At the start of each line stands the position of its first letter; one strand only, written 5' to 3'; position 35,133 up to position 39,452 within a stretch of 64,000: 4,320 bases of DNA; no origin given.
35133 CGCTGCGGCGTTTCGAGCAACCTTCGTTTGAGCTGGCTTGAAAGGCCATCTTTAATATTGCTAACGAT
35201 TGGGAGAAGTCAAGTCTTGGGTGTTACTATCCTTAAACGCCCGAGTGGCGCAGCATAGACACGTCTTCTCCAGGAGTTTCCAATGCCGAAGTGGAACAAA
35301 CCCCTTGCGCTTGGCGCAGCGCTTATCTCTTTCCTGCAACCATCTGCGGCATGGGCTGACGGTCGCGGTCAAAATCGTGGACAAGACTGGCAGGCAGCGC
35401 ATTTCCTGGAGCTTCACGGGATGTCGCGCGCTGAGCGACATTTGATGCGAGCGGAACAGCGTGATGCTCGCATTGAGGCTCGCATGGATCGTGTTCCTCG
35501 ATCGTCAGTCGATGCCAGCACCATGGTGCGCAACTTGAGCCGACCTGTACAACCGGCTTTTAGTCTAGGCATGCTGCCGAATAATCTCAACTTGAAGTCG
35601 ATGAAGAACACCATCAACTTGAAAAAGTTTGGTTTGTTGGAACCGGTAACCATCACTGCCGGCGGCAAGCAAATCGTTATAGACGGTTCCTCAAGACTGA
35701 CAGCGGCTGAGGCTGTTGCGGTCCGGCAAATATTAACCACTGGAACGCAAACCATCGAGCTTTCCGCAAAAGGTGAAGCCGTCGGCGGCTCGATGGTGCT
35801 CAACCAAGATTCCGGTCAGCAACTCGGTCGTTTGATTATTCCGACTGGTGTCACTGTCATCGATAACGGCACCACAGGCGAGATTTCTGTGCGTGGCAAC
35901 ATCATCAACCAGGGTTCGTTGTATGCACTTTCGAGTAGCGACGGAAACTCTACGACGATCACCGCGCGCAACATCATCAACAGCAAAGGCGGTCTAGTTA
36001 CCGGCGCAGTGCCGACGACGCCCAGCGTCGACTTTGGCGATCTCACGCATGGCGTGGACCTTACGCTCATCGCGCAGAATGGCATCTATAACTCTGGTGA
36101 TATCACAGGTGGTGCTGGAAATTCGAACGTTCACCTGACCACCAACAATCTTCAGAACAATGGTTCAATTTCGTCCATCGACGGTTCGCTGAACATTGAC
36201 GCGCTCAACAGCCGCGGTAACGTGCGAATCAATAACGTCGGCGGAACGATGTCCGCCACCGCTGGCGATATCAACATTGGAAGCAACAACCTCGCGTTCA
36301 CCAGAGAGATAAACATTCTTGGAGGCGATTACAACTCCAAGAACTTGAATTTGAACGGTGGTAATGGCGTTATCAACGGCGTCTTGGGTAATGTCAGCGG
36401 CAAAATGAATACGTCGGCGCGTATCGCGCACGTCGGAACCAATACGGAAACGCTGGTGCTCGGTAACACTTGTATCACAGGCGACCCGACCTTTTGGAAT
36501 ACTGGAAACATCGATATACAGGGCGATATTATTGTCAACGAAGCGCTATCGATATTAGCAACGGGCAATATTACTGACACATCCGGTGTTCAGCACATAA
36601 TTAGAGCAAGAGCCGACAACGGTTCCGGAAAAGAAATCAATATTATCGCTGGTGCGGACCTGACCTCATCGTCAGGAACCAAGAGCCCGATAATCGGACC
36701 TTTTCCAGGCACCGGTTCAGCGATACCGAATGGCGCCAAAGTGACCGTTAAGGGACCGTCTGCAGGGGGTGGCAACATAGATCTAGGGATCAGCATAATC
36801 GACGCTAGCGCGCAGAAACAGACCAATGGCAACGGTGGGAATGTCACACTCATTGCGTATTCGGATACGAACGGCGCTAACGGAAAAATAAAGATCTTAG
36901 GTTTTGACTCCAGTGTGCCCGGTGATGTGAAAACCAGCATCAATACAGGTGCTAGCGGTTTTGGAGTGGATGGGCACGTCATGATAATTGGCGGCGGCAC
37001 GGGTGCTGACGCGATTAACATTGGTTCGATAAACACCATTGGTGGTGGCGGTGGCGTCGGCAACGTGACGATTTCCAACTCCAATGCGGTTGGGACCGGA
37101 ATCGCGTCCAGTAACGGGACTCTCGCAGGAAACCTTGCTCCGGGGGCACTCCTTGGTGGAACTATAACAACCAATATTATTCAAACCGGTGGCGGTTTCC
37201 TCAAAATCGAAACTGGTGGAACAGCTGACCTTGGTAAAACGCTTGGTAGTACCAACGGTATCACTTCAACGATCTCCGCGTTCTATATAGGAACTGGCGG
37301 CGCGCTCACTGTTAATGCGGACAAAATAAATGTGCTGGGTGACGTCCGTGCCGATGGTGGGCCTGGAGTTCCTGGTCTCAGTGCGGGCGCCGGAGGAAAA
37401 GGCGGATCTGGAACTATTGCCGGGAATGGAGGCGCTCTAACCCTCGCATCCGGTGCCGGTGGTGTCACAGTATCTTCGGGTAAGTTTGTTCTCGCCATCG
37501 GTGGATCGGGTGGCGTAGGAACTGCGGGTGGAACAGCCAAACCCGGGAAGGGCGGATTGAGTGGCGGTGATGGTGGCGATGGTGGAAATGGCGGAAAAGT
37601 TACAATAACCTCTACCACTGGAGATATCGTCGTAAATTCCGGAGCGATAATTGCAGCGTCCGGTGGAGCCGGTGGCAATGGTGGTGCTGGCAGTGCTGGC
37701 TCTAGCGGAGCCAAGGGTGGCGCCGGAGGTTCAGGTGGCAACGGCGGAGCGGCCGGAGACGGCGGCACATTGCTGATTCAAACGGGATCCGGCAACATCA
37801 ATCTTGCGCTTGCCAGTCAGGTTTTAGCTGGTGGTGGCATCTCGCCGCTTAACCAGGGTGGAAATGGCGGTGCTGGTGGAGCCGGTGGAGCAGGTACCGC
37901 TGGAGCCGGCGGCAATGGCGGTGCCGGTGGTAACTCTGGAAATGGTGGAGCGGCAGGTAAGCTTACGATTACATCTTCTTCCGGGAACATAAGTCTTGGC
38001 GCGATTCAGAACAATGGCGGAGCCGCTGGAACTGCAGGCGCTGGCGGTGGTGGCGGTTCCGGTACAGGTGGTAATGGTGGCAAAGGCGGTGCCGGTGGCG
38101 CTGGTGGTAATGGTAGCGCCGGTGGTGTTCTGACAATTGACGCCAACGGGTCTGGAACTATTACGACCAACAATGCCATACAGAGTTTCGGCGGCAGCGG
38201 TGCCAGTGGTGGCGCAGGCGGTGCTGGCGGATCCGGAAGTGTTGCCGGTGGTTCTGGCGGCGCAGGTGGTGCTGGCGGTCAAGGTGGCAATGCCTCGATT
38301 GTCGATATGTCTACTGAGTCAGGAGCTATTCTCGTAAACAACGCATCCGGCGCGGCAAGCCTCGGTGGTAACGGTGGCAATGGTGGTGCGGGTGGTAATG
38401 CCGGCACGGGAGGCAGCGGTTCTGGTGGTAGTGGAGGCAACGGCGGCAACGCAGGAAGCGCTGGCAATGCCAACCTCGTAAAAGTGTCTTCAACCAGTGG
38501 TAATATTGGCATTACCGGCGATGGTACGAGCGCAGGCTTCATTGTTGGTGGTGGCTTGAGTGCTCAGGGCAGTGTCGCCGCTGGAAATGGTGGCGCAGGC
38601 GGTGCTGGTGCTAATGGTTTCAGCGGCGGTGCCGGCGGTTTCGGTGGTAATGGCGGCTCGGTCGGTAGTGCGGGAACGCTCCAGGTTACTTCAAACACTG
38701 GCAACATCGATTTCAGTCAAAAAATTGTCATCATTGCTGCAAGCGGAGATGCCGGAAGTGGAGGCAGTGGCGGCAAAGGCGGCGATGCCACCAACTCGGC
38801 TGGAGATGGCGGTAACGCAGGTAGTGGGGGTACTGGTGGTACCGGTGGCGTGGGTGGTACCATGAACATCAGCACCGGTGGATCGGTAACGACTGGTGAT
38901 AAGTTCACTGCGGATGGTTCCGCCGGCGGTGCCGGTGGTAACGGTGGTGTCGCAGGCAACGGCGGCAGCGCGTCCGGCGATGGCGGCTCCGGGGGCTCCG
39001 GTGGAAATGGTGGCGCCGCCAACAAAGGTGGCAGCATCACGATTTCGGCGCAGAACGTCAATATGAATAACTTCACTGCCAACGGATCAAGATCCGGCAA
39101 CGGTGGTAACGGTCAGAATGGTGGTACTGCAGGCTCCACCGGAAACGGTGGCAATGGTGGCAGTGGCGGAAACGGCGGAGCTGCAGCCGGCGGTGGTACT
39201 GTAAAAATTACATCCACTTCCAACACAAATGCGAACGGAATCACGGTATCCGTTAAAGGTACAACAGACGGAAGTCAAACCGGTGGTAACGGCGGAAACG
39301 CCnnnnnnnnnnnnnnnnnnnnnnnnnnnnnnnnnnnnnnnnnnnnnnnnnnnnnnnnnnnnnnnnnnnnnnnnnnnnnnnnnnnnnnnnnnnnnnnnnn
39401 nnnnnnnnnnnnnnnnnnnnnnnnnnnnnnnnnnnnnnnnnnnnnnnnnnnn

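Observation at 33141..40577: LOV blue-light histidine kinase and OmpR-type regulator immediately upstream of a giant glycine-rich surface protein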

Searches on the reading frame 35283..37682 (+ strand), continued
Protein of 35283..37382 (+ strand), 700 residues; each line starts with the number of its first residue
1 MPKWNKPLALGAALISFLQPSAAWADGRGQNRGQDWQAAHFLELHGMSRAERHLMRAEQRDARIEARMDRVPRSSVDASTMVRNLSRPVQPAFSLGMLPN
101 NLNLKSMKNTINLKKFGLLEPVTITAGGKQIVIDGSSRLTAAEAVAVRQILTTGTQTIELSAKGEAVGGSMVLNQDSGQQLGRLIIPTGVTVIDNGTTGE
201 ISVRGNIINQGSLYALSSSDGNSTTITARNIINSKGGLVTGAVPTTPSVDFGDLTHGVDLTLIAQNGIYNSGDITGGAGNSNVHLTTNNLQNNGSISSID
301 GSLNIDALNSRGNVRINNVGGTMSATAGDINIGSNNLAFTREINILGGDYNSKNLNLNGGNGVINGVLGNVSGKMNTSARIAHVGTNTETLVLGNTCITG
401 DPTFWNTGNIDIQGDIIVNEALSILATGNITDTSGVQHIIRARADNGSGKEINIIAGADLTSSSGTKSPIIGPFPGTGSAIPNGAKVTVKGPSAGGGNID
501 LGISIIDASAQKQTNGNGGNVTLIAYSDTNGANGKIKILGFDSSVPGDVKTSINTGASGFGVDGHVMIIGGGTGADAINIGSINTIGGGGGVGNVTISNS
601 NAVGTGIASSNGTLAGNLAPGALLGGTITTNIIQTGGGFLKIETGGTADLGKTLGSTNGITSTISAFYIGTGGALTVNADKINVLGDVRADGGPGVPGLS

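Call 87: find_encoding_contigs(protein=P0130, flank=10000, max_places=1)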
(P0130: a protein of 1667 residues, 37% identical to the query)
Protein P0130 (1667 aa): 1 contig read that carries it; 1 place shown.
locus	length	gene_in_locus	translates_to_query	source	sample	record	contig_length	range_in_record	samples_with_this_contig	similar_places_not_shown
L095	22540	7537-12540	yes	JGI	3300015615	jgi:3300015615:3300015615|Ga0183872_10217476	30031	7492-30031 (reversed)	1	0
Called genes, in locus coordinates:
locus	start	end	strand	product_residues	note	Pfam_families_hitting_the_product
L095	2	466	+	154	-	?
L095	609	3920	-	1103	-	PF00989:PAS, PF08448:PAS_4, PF13426:PAS_9, PF13185:GAF_2, PF01590:GAF, PF00512:HisKA, PF02518:HATPase_c, PF00072:Response_reg, +4 more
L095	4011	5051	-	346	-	PF00512:HisKA (weak), PF02518:HATPase_c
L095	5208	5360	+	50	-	-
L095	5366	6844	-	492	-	PF00072:Response_reg, PF00069:Pkinase, PF07714:PK_Tyr_Ser-Thr, PF13095:FTA2 (faint)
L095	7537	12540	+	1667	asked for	-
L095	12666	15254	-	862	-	PF00654:Voltage_CLC, PF00571:CBS, PF00582:Usp (faint)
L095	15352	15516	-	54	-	-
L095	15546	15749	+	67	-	PF07411:DUF1508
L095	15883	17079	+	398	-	PF21088:MS_channel_1st, PF00924:MS_channel_2nd, PF21082:MS_channel_3rd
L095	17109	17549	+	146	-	-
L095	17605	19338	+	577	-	PF00924:MS_channel_2nd, PF21082:MS_channel_3rd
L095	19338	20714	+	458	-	PF00924:MS_channel_2nd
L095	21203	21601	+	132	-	-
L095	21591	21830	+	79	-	-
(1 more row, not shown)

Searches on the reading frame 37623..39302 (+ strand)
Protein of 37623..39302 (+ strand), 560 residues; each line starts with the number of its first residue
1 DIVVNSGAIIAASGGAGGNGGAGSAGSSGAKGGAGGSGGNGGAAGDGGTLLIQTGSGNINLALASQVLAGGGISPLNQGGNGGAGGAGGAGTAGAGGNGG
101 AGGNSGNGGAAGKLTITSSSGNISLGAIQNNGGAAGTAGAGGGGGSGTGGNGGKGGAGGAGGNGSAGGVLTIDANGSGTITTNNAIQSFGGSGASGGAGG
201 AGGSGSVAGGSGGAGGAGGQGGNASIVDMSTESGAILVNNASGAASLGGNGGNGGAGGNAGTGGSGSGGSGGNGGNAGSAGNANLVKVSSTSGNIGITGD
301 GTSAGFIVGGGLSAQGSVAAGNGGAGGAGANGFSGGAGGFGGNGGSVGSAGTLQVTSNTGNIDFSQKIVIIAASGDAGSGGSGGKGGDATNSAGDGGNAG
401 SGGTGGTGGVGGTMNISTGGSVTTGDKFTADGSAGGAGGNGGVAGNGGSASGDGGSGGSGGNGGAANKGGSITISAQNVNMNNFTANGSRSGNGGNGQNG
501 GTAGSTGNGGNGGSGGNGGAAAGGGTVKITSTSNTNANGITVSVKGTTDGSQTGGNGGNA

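Call 100: predict_structure(protein=window:37623-39302:+)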
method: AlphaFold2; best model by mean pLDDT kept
length: 560 residues; sequences in the alignment: 1
mean_pLDDT: 37.3   pTM: 0.31
mean pLDDT of the five models: 37.3, 34.0, 28.6, 27.9, 27.1
residues with pLDDT >= 90: 0; 70-90: 0; 50-70: 63; < 50: 497
segments of 3 or more residues with pLDDT < 50: 1-49, 56-58, 60-113, 127-169, 173-175, 183-354, 356-361, 365-413, 425-427, 430-469, 486-526, 532-534, 536-539, 541-560
pLDDT, mean of each block of 10 residues (from residue 1): 34 29 33 31 38 51 39 30 29 33 33 52 49 38 31 33 41 49 41 36 35 33 40 39 29 29 30 30 38 36 28 28 30 31 31 43 48 36 33 34 36 52 53 39 34 34 39 55 49 35 32 33 48 48 39 34
secondary structure, 60 per line:
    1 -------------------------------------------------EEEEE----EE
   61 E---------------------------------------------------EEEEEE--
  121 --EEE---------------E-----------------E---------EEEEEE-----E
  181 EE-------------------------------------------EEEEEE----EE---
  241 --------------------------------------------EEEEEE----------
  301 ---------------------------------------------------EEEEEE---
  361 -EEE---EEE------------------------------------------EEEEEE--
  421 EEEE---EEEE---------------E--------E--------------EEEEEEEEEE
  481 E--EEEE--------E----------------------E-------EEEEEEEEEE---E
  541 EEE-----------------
elements in order: E50-54 E59-61 E113-118 E123-125 E169-174 E180-182 E226-231 E285-290 E352-357 E362-364 E368-370 E413-418 E421-424 E428-431 E471-481 E484-487 E527-536 E540-543
